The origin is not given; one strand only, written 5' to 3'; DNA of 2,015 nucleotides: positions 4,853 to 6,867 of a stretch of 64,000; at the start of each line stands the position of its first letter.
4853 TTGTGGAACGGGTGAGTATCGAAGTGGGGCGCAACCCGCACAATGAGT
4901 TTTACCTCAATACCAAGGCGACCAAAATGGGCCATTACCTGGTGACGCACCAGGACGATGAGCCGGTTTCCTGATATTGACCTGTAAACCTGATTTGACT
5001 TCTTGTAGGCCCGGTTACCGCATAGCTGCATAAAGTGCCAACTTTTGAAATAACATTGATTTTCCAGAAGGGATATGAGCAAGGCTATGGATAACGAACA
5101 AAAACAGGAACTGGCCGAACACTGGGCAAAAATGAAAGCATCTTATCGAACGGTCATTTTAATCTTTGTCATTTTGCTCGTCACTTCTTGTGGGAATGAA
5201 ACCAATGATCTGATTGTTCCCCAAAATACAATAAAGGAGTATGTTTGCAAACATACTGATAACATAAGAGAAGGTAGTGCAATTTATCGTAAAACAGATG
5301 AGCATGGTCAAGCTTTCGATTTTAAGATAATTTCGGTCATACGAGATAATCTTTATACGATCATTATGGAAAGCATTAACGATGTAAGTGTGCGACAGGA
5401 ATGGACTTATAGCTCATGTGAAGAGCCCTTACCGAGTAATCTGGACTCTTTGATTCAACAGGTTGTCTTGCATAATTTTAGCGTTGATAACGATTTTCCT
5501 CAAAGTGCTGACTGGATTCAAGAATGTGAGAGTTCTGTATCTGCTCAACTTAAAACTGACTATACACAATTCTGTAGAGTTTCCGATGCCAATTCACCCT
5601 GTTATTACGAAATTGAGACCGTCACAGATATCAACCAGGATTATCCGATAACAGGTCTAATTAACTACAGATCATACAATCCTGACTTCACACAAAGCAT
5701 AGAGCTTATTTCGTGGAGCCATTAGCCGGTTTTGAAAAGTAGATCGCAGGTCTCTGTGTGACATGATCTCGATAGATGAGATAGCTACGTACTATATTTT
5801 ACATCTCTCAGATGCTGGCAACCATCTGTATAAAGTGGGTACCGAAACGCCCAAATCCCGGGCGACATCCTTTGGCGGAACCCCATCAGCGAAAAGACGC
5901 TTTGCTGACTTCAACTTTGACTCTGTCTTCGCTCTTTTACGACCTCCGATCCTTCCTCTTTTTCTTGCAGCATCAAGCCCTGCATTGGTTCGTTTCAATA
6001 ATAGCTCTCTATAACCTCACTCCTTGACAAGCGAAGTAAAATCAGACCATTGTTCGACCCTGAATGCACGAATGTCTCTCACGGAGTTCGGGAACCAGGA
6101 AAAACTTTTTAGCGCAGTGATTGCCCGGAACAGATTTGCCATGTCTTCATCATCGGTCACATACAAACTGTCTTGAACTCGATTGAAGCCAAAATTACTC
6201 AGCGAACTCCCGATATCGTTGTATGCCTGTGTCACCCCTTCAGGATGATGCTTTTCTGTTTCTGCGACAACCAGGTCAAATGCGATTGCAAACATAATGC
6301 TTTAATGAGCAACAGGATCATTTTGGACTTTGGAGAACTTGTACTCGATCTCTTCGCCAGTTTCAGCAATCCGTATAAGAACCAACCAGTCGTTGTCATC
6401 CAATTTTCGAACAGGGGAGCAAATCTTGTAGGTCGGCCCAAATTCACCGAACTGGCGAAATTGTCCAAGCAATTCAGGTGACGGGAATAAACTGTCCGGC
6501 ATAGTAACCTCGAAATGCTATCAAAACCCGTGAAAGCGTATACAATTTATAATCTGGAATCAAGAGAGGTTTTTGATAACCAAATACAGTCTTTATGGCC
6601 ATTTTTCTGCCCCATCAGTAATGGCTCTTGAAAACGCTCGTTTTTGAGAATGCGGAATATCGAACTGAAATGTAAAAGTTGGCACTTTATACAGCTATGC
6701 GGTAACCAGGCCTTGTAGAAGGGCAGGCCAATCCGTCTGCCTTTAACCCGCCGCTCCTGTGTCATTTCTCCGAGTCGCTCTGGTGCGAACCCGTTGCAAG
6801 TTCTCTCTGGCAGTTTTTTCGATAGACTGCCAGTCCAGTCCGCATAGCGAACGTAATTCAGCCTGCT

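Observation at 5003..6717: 1.7-kb transposase-less element with 39-bp terminal inverted repeats and a 5-bp target duplication, inserted between convergent ribA and dxs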

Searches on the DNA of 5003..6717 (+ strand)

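Call 8: search_dna_similar(query=window:5003-6717:+, collection=plasmids, mode=distant, max_rows=30)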
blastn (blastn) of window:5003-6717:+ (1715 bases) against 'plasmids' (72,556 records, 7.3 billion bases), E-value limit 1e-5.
Records with a match: 13; places in all: 13; records where one place covers at least 80% of the query: 0.
Best place of each record, by identity: 80-90% 1; 60-80% 12.
By first word of the organism name: Escherichia 5; Providencia 3; Sulfuriferula 2; Kingella 1; Actinobacillus 1; Candidatus 1.
By predicted mobility (MOB-suite, as given by PLSDB): non-mobilizable 9; mobilizable 4.
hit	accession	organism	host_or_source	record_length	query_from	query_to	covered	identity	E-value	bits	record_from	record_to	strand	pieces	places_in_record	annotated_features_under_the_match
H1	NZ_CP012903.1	Providencia rettgeri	Homo sapiens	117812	1033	1366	19%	65.7%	2e-11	80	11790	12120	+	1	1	virulence factor | DUF5397 family protein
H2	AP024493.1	Providencia vermicola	Homo sapiens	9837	1033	1366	19%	65.7%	2e-11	80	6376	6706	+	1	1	vapD: endoribonuclease VapD | hypothetical protein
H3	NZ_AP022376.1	Providencia rettgeri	Homo sapiens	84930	1033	1366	19%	65.4%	3e-10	75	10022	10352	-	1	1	virulence factor | DUF5397 family protein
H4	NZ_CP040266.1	Escherichia coli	Bivalve mollusk,Whole organism,marine ...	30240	1030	1317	17%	68.7%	5e-20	107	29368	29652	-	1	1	virulence factor | DUF5397 family protein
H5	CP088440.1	Escherichia coli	Homo sapiens,blood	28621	1030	1317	17%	68.7%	5e-20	107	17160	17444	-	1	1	virulence factor | DUF5397 domain-containing protein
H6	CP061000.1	Escherichia coli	Sheep,cell culture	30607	1030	1317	17%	68.7%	5e-20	107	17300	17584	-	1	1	virulence factor | DUF5397 family protein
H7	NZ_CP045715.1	Escherichia coli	Homo sapiens,feces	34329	1030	1317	17%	68.7%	5e-20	107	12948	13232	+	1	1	virulence factor | DUF5397 family protein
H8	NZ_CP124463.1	Escherichia coli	environmental: river/lake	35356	1030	1317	17%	68.7%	5e-20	107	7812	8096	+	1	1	virulence factor | DUF5397 family protein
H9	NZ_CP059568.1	Kingella oralis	whole organism,supragingival plaque, ...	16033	1021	1298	16%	64.7%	6e-6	61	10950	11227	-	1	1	virulence factor | DUF5397 domain-containing protein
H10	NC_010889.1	Actinobacillus pleuropneumoniae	-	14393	1034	1296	15%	68.4%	1e-15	94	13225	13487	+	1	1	virulence-associated protein VapD | DUF5397 family protein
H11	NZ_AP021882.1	Sulfuriferula nivalis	-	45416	1034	1238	12%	69.4%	7e-12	82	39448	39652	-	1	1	virulence factor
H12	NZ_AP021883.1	Sulfuriferula nivalis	-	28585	1034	1238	12%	69.4%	7e-12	82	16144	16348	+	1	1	virulence factor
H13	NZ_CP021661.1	Candidatus Fukatsuia symbiotica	Acyrthosiphon pisum,cell culture,cell ...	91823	1124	1188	4%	81.5%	5e-7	64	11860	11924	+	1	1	none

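Call 69: search_dna_similar(query=window:5003-5062:+, collection=plasmids, mode=distant, max_evalue=10, max_rows=25)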
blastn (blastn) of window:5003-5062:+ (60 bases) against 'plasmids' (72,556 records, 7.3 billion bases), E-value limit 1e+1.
Records with a match: 34; places in all: 48; records where one place covers at least 80% of the query: 0.
Best place of each record, by identity: >=99% 4; 95-99% 1; 90-95% 3; 80-90% 26.
By first word of the organism name: Vibrio 25; Arenibacter 1; Flagellimonas 1; Halioglobus 1; Paracoccus 1; Nostoc 1; Legionella 1; Rickettsia 1; Photobacterium 1; Tropicibacter 1.
By predicted mobility (MOB-suite, as given by PLSDB): non-mobilizable 24; mobilizable 10.
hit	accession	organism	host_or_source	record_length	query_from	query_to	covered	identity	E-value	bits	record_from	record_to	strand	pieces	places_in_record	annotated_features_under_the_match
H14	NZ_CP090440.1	Vibrio maritimus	Skeletonema costatum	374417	4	42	65%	82.1%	4e-1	40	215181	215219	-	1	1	hypothetical protein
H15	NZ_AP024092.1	Vibrio nigripulchritudo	-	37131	11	44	57%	91.2%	7e-4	49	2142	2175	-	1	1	none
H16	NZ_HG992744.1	Vibrio sp. B1ASS3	-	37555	12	44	55%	90.9%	2e-3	47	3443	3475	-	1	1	none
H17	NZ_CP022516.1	Arenibacter algicola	Skeletonema marinoi strain ST54,Cell ...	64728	7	43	62%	81.1%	4e+0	37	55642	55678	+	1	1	none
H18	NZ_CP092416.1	Flagellimonas marinaquae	Galaxea fascicularis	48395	7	43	62%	81.1%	4e+0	37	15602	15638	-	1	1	none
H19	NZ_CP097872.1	Vibrio parahaemolyticus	Penaeus vannamei,tissue sample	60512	12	44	55%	87.9%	3e-2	43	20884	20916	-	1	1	none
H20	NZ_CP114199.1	Vibrio parahaemolyticus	Penaeus vannamei,cell culture,Shrimp ...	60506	12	44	55%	87.9%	3e-2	43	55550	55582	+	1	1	none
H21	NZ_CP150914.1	Vibrio parahaemolyticus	Penaeus vannamei,cell culture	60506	12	44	55%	87.9%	3e-2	43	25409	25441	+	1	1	none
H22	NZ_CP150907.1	Vibrio parahaemolyticus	Penaeus vannamei,cell culture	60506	12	44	55%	87.9%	3e-2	43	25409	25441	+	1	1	none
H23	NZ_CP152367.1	Vibrio parahaemolyticus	Penaeus vannamei,cell culture,Shrimp ...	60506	12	44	55%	87.9%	3e-2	43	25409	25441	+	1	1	none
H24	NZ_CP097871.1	Vibrio parahaemolyticus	Penaeus vannamei,tissue sample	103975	12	46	58%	82.9%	1e+0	37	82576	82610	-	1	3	none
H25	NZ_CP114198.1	Vibrio parahaemolyticus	Penaeus vannamei,cell culture,Shrimp ...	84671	12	46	58%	82.9%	1e+0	37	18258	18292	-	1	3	none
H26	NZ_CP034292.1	Vibrio parahaemolyticus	Penaeus japonicus,AHPND infected ...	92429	12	46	58%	82.9%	1e+0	37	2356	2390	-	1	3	none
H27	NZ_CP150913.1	Vibrio parahaemolyticus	-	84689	12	46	58%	82.9%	1e+0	37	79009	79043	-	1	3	none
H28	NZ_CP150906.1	Vibrio parahaemolyticus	Penaeus vannamei,cell culture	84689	12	46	58%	82.9%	1e+0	37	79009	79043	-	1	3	none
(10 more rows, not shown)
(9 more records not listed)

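Call 70: get_annotated_region(hit=H4, flank=5000)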
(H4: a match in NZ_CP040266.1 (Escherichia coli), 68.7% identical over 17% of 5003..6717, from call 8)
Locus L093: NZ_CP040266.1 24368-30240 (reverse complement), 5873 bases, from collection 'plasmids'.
description: Escherichia coli strain 631 plasmid pEc631_3, complete sequence
organism: Escherichia coli (NCBI taxid 562)
taxonomy: Bacteria; Pseudomonadota; Gammaproteobacteria; Enterobacterales; Enterobacteriaceae; Escherichia; Escherichia coli
host: -; source: Bivalve mollusk,Whole organism,marine environment; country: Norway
typing (MOB-suite, as given by PLSDB): non-mobilizable
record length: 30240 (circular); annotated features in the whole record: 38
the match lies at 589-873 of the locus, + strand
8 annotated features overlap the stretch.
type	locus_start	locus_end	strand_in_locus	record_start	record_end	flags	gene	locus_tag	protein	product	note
CDS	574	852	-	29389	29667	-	-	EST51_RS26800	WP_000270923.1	virulence factor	-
CDS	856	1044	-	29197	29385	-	-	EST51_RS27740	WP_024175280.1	DUF5397 family protein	-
CDS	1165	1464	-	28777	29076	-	-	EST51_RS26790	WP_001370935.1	helix-turn-helix transcriptional regulator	-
CDS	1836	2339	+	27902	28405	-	-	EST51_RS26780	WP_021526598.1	hypothetical protein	-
CDS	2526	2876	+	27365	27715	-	-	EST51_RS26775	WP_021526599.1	hypothetical protein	-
CDS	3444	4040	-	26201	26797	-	-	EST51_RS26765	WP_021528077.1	hypothetical protein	-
CDS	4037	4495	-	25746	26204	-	-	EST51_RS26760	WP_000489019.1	hypothetical protein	-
CDS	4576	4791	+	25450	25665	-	-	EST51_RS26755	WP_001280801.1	hypothetical protein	-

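Call 71: get_annotated_region(hit=H11, flank=5000)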
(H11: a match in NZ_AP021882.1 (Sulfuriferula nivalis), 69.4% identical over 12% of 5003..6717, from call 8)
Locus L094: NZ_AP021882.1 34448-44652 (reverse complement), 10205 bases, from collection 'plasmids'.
description: Sulfuriferula nivalis strain SGTM plasmid SGTM_pl1, complete sequence
organism: Sulfuriferula nivalis (NCBI taxid 2675298)
taxonomy: Bacteria; Pseudomonadota; Betaproteobacteria; Nitrosomonadales; Sulfuricellaceae; Sulfuriferula; Sulfuriferula nivalis
host: -; source: -; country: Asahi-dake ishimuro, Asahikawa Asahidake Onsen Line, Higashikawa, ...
typing (MOB-suite, as given by PLSDB): non-mobilizable
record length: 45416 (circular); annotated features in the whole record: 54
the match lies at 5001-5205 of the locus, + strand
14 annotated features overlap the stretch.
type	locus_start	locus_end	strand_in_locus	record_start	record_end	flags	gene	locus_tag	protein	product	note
CDS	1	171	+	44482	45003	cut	-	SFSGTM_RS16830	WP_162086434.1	GNAT family N-acetyltransferase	-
CDS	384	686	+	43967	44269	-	-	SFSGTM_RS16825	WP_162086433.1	type II toxin-antitoxin system MqsR family toxin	-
CDS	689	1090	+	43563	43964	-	-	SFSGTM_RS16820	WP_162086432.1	type II toxin-antitoxin system MqsA family antitoxin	-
CDS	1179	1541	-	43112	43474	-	-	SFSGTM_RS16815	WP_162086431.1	hypothetical protein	-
CDS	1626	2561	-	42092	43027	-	-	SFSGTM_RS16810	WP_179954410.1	J domain-containing protein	-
CDS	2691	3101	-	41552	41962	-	-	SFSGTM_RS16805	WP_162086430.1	hypothetical protein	-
CDS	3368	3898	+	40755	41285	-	-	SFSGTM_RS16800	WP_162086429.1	hypothetical protein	-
CDS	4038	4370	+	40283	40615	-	-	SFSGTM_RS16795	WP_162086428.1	hypothetical protein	-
CDS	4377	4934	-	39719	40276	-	-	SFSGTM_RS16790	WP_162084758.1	recombinase family protein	GO:0006310 - DNA recombination [Evidence IEA]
CDS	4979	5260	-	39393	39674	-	-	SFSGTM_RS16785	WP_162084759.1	virulence factor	-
CDS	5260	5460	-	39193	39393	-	-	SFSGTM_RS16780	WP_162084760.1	DUF5397 domain-containing protein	-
CDS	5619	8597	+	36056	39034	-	-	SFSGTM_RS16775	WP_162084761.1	Tn3 family transposase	-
CDS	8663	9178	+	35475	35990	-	-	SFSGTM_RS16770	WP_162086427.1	hypothetical protein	-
CDS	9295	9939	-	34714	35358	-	-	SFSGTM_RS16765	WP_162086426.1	hypothetical protein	-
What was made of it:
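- The Sulfuriferula plasmid is annotated Tn3 family transposase / DUF5397 / virulence factor / recombinase (call 71).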

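Call 72: get_annotated_region(hit=H15, flank=6000)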
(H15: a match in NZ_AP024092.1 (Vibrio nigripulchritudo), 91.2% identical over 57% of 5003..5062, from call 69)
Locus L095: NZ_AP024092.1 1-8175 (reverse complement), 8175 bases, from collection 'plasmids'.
description: Vibrio nigripulchritudo strain TUMSAT-TG-2018 plasmid pVNTG4, complete sequence
organism: Vibrio nigripulchritudo (NCBI taxid 28173)
taxonomy: Bacteria; Pseudomonadota; Gammaproteobacteria; Vibrionales; Vibrionaceae; Vibrio; Vibrio nigripulchritudo
host: -; source: -; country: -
typing (MOB-suite, as given by PLSDB): non-mobilizable
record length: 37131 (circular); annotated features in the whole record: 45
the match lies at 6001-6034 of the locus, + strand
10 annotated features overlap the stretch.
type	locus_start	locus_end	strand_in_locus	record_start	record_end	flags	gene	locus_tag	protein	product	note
CDS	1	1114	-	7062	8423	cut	-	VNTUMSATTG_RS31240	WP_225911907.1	DUF3560 domain-containing protein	-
CDS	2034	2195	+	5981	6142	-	-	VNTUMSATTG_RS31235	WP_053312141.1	Hok/Gef family protein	-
CDS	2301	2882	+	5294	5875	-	-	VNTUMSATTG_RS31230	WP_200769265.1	DUF2913 family protein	-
CDS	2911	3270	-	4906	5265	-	-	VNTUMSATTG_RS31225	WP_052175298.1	hypothetical protein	-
CDS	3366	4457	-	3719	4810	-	-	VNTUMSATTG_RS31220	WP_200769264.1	DNA-binding protein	-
CDS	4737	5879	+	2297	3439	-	-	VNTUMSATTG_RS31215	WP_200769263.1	GIY-YIG nuclease family protein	-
CDS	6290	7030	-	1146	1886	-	-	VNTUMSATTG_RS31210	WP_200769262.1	zeta toxin family protein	-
CDS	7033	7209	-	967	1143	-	-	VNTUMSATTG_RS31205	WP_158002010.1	hypothetical protein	-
CDS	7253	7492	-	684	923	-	-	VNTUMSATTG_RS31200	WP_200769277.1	hypothetical protein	-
CDS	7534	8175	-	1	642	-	-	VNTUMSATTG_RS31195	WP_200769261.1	hypothetical protein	-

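Call 73: get_annotated_region(hit=H19, flank=6000)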
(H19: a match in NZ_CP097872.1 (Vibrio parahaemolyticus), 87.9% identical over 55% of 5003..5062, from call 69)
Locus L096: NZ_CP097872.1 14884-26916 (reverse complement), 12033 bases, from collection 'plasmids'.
description: Vibrio parahaemolyticus strain GL-601 plasmid pva2, complete sequence
organism: Vibrio parahaemolyticus (NCBI taxid 670)
taxonomy: Bacteria; Pseudomonadota; Gammaproteobacteria; Vibrionales; Vibrionaceae; Vibrio; Vibrio parahaemolyticus
host: -; source: Penaeus vannamei,tissue sample; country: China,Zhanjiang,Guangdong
typing (MOB-suite, as given by PLSDB): non-mobilizable
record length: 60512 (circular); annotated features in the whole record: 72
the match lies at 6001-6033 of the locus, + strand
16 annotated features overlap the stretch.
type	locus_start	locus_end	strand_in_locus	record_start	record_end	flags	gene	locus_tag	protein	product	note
CDS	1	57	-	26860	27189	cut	-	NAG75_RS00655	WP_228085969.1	hypothetical protein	-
CDS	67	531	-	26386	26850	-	-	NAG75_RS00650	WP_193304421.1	hypothetical protein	-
CDS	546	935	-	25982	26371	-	-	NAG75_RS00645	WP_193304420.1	hypothetical protein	-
CDS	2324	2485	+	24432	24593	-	-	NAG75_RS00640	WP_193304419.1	Hok/Gef family protein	-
CDS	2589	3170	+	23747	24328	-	-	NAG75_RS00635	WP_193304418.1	DUF2913 family protein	-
CDS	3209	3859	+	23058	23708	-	-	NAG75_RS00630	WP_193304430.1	hypothetical protein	-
CDS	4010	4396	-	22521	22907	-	-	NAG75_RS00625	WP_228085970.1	hypothetical protein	-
CDS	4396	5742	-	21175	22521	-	-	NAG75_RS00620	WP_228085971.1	hypothetical protein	-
CDS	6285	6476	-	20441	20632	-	-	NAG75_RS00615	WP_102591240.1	hypothetical protein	-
CDS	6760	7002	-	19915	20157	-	-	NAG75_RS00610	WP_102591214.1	hypothetical protein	-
CDS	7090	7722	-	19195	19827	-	-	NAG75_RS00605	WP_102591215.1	ParA family protein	-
CDS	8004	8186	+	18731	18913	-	-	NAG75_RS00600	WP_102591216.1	hypothetical protein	-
CDS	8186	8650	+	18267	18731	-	-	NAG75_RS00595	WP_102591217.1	type II toxin-antitoxin system death-on-curing family toxin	-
CDS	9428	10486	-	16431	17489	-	-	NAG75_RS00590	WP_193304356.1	hypothetical protein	-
CDS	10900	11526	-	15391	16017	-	-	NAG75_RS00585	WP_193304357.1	S24 family peptidase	-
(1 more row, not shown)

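Call 75: get_annotated_region(hit=H24, flank=9000)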
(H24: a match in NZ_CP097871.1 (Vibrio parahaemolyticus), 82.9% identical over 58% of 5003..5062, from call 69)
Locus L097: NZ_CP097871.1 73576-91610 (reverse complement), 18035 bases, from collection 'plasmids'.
description: Vibrio parahaemolyticus strain GL-601 plasmid pva1, complete sequence
organism: Vibrio parahaemolyticus (NCBI taxid 670)
taxonomy: Bacteria; Pseudomonadota; Gammaproteobacteria; Vibrionales; Vibrionaceae; Vibrio; Vibrio parahaemolyticus
host: -; source: Penaeus vannamei,tissue sample; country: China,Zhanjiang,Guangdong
typing (MOB-suite, as given by PLSDB): non-mobilizable; replicon rep_cluster_1486
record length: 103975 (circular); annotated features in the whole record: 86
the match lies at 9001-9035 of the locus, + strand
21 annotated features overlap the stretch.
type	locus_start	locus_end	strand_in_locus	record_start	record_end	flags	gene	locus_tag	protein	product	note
CDS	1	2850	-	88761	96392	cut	-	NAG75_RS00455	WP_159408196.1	neuraminidase-like domain-containing protein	-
CDS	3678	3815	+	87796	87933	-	-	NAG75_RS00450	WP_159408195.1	hypothetical protein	-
CDS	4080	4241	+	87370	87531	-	-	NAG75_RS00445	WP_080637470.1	Hok/Gef family protein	-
CDS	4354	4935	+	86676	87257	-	-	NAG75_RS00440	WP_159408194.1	DUF2913 family protein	-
CDS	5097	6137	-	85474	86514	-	-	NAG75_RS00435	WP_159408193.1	IS481 family transposase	-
CDS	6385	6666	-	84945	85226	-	-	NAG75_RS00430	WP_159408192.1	hypothetical protein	-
CDS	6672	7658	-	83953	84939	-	-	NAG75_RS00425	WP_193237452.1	hypothetical protein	-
CDS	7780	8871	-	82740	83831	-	-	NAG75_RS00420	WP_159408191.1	DNA-binding protein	-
CDS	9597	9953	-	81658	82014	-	-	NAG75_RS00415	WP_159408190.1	hypothetical protein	-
CDS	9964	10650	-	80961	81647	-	-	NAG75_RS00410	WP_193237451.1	ParA family protein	-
CDS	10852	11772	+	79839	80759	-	-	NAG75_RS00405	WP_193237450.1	Rpn family recombination-promoting nuclease/putative transposase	-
CDS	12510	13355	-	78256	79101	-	-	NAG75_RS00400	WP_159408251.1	hypothetical protein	-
CDS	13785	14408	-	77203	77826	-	-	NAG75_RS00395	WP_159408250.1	S24 family peptidase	-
CDS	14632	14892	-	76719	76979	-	-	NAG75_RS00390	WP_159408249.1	helix-turn-helix transcriptional regulator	-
CDS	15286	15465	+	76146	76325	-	-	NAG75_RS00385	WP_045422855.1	TraY domain-containing protein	-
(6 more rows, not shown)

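Call 76: get_annotated_region(hit=H14, flank=6000)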
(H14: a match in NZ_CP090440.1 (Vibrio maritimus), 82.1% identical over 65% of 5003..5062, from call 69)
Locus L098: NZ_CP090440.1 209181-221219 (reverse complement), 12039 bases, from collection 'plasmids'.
description: Vibrio maritimus strain BH16 plasmid unnamed, complete sequence
organism: Vibrio maritimus (NCBI taxid 990268)
taxonomy: Bacteria; Pseudomonadota; Gammaproteobacteria; Vibrionales; Vibrionaceae; Vibrio; Vibrio maritimus
host: -; source: Skeletonema costatum; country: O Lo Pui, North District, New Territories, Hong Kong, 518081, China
typing (MOB-suite, as given by PLSDB): non-mobilizable
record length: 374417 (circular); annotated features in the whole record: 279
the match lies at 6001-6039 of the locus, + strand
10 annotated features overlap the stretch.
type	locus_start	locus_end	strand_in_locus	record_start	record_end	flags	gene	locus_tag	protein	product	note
CDS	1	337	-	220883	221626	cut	-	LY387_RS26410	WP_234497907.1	IS6 family transposase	-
CDS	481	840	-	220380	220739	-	-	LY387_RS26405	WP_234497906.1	cupin domain-containing protein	-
CDS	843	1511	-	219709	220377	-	-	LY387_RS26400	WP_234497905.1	DUF2848 domain-containing protein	-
CDS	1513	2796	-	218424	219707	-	-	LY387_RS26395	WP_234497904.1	PLP-dependent aminotransferase family protein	-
CDS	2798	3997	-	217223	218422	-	-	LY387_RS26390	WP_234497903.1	MFS transporter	GO:0055085 - transmembrane transport [Evidence IEA]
CDS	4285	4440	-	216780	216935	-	-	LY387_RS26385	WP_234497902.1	hypothetical protein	-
CDS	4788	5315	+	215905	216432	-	-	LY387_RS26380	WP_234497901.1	regulatory protein RecX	GO:0006282 - regulation of DNA repair [Evidence IEA]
CDS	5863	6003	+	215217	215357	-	-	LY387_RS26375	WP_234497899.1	hypothetical protein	-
CDS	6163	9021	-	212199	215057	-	-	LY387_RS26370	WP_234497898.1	Ig-like domain-containing protein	-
CDS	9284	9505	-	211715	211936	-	-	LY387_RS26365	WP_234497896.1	recombinase family protein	GO:0006310 - DNA recombination [Evidence IEA]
